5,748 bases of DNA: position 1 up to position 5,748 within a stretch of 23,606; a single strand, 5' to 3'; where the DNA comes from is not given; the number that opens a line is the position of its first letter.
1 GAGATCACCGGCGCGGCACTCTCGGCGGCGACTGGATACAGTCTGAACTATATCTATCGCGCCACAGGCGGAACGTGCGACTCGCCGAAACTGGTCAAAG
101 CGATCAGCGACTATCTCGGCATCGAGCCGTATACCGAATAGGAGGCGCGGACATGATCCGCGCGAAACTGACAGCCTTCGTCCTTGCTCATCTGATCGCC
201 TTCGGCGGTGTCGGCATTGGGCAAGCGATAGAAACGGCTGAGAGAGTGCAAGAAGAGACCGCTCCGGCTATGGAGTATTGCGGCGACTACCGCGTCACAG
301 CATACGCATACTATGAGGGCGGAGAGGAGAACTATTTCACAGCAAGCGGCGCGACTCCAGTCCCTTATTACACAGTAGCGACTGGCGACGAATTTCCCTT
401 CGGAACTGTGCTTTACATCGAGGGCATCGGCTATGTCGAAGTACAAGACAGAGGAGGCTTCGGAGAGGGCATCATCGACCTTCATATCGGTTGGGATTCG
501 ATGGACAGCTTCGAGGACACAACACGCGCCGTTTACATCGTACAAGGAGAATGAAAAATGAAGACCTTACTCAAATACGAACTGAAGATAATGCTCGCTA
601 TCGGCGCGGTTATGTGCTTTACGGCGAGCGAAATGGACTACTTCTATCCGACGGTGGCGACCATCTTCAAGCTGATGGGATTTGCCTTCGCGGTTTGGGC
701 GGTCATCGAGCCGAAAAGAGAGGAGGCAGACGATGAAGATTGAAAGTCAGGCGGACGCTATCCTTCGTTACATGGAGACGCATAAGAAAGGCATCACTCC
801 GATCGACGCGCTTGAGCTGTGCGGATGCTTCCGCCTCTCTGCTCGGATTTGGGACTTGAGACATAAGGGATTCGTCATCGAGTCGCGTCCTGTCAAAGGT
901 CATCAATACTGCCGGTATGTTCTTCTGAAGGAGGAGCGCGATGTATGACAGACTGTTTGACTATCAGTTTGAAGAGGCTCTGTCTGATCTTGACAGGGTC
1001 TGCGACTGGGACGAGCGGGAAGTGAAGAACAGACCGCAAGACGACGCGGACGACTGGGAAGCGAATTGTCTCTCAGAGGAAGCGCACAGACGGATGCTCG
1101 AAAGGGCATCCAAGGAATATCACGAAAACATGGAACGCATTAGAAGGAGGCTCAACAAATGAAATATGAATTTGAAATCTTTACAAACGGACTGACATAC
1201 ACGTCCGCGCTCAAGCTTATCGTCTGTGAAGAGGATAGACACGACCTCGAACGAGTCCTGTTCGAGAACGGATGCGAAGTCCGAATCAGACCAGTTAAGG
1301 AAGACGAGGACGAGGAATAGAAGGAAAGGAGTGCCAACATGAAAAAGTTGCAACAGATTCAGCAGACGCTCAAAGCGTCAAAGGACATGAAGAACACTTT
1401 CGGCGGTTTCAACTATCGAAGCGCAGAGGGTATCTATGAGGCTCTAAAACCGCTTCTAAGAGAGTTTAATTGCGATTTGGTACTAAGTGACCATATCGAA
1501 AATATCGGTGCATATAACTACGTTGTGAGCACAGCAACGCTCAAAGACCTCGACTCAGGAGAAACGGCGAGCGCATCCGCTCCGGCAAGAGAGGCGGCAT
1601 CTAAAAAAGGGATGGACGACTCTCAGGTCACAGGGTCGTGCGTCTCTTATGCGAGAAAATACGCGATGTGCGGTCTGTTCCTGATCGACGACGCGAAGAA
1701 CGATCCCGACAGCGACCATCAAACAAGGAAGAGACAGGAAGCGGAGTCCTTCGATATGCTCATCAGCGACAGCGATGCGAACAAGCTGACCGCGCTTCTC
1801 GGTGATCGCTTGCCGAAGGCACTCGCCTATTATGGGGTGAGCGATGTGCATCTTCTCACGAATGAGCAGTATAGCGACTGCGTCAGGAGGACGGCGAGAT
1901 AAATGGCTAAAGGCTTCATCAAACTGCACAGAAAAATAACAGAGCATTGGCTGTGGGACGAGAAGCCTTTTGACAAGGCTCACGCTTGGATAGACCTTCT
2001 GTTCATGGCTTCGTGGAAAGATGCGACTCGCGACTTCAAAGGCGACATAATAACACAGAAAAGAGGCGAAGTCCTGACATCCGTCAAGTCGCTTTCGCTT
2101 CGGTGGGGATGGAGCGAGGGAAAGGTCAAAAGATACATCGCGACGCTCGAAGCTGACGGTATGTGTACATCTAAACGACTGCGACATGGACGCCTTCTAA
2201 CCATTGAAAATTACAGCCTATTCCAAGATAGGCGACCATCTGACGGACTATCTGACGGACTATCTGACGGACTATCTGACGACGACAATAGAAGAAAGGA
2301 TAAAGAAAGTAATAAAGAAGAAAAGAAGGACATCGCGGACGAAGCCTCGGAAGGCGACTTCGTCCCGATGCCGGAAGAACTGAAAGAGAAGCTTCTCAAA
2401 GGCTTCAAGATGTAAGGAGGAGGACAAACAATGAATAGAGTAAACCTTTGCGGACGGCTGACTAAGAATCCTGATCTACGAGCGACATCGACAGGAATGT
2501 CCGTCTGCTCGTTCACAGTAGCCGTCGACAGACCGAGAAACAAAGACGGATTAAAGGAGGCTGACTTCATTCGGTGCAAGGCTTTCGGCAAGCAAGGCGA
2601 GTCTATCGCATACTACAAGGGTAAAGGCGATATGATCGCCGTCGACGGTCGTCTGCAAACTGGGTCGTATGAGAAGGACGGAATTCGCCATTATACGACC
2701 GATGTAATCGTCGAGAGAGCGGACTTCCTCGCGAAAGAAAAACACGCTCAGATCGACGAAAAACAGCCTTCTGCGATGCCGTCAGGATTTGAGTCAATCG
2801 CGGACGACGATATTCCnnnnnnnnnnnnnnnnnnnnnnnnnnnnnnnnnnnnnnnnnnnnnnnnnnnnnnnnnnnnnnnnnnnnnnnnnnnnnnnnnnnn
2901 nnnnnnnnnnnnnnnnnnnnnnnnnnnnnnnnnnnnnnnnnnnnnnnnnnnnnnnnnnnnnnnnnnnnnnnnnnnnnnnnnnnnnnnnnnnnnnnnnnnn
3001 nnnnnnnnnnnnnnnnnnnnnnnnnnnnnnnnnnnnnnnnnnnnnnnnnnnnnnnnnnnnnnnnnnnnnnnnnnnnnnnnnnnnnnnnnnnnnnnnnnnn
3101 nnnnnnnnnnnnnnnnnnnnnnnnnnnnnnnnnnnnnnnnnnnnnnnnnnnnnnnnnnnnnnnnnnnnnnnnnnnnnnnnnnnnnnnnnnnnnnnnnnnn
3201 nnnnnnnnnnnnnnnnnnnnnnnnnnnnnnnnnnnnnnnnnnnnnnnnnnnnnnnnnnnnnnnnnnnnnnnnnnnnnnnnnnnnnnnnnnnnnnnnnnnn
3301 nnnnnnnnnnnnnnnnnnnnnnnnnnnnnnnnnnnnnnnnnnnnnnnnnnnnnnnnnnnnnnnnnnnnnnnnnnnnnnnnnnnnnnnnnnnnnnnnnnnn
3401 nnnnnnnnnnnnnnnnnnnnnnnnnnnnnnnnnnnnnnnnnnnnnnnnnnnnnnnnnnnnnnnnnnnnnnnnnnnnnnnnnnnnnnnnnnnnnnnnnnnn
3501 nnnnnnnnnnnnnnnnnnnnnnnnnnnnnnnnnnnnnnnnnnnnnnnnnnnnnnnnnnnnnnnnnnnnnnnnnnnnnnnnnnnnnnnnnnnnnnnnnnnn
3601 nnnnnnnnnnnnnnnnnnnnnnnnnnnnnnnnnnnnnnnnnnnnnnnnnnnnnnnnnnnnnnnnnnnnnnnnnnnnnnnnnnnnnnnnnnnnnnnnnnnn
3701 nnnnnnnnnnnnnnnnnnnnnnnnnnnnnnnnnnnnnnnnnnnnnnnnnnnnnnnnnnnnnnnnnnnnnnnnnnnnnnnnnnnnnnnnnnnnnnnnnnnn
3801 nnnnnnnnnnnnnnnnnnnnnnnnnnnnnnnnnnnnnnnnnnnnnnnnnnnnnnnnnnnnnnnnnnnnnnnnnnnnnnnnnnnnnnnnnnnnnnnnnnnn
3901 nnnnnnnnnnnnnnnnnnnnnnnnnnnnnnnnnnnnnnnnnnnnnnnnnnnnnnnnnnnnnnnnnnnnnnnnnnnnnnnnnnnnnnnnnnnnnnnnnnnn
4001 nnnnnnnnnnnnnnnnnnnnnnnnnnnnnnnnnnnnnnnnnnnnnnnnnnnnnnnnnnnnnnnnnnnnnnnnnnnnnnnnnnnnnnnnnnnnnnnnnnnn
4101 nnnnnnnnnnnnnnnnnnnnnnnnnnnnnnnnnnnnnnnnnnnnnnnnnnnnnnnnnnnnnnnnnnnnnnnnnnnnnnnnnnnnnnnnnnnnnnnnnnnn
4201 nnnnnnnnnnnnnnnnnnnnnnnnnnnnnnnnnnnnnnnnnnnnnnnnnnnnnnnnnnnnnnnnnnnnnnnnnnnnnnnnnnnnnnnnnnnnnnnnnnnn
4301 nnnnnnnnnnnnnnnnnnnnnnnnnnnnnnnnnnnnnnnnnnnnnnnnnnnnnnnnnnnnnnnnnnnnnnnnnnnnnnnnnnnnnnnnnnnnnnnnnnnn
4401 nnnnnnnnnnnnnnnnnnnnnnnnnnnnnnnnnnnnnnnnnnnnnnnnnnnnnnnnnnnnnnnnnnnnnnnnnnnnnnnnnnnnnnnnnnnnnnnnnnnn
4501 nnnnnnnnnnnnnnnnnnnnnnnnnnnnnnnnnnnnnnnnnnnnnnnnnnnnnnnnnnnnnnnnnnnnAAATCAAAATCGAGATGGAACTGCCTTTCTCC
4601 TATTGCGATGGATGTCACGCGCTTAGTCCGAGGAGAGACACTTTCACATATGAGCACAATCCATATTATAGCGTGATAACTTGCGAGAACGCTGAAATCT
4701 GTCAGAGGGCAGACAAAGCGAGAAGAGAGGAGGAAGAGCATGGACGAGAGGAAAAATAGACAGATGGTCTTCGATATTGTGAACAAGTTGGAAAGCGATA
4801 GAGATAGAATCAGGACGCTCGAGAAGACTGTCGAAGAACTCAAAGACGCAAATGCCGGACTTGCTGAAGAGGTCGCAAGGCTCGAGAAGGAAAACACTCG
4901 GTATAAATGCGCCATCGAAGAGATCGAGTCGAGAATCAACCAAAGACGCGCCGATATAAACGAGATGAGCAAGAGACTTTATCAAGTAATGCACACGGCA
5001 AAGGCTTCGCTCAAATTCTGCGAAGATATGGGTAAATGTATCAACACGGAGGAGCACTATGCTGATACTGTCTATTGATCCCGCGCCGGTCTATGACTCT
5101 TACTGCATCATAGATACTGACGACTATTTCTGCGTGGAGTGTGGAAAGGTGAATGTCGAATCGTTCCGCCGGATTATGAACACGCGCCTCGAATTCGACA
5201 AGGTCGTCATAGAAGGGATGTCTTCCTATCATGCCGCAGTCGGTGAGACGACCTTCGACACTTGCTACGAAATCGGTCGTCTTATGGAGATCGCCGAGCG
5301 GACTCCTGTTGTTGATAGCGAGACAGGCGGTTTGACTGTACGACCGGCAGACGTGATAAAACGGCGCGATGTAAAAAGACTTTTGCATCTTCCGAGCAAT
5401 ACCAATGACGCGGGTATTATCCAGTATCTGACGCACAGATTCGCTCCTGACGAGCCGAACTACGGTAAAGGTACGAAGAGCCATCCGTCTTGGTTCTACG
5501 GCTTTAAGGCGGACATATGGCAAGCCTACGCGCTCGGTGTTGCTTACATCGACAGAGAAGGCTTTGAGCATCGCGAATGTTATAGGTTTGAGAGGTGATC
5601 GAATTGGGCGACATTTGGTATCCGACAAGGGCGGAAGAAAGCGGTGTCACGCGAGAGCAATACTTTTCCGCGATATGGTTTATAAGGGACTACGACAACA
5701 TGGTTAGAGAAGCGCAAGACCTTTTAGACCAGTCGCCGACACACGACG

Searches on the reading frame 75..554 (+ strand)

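Call 44: search_protein_families(library=phrogs, proteins=[window:75-554:+], max_evalue=0.001)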
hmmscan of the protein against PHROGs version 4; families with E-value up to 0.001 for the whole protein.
window:75-554:+ (159 aa): 1 family
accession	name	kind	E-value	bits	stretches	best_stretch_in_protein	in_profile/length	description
phrog_25245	-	unknown function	1.7e-08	35.2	1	53-128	67-142/178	-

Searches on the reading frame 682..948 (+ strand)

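Call 44: search_protein_families(library=phrogs, proteins=[window:682-948:+], max_evalue=0.001)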
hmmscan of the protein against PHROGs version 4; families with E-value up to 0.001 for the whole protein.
window:682-948:+ (88 aa): 1 family
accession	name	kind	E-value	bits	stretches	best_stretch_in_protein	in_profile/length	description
phrog_4973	-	unknown function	5.3e-14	53.4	1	17-86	63-135/149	-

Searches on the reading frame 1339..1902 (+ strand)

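Call 44: search_protein_families(library=phrogs, proteins=[window:1339-1902:+], max_evalue=0.001)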
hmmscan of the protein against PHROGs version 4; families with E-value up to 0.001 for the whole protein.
window:1339-1902:+ (187 aa): 2 families
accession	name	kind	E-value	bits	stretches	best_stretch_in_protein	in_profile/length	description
phrog_155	-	DNA, RNA and nucleotide metabolism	6.5e-36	125.5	1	2-182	70-261/308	Erf-like ssDNA annealing protein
phrog_2324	-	DNA, RNA and nucleotide metabolism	5.1e-12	46.8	1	2-144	13-148/193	Erf-like ssDNA annealing protein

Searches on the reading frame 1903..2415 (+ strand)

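Call 44: search_protein_families(library=phrogs, proteins=[window:1903-2415:+], max_evalue=0.001)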
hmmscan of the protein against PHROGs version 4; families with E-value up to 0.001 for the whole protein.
window:1903-2415:+ (170 aa): 7 families
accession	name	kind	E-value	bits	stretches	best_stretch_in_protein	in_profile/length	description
phrog_2514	-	DNA, RNA and nucleotide metabolism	7.6e-29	101.8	1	2-143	2-142/270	DnaD-like helicase loader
phrog_27581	-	unknown function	1.4e-14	55.3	1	3-158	26-196/216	-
phrog_186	-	DNA, RNA and nucleotide metabolism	1.2e-13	52.4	1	3-135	20-128/308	DnaD-like helicase loader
phrog_35955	-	unknown function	4.7e-08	33.8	1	4-116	3-115/285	-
phrog_7498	-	DNA, RNA and nucleotide metabolism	6.6e-08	33.1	1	29-141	28-145/296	DnaD-like helicase loader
phrog_428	-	DNA, RNA and nucleotide metabolism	9.4e-06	26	1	8-140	82-229/455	replication initiation protein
phrog_345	-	DNA, RNA and nucleotide metabolism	0.00016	22.4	1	3-127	25-137/297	replication initiation O-like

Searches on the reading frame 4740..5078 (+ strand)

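Call 44: search_protein_families(library=phrogs, proteins=[window:4740-5078:+], max_evalue=0.001)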
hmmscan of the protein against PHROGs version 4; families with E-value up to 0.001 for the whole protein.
window:4740-5078:+ (112 aa): 2 families
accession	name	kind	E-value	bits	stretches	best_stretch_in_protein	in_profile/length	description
phrog_25820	-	lysis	6.7e-05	23.4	1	21-102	33-114/265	endolysin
phrog_739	-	lysis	0.00091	20.4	0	26-79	24-91/122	Rz-like spanin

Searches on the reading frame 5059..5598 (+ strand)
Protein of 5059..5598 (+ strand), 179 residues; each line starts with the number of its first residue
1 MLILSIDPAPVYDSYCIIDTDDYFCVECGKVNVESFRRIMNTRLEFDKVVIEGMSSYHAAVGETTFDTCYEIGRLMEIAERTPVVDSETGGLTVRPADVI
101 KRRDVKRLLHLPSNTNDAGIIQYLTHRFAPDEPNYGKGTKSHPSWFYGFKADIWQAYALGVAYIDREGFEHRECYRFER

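Call 44: search_protein_families(library=phrogs, proteins=[window:5059-5598:+], max_evalue=0.001)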
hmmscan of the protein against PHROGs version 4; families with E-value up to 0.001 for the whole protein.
window:5059-5598:+ (179 aa): 1 family
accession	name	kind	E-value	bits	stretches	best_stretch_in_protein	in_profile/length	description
phrog_1770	-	DNA, RNA and nucleotide metabolism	7.9e-08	33.4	1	1-167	4-149/158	Holliday junction resolvase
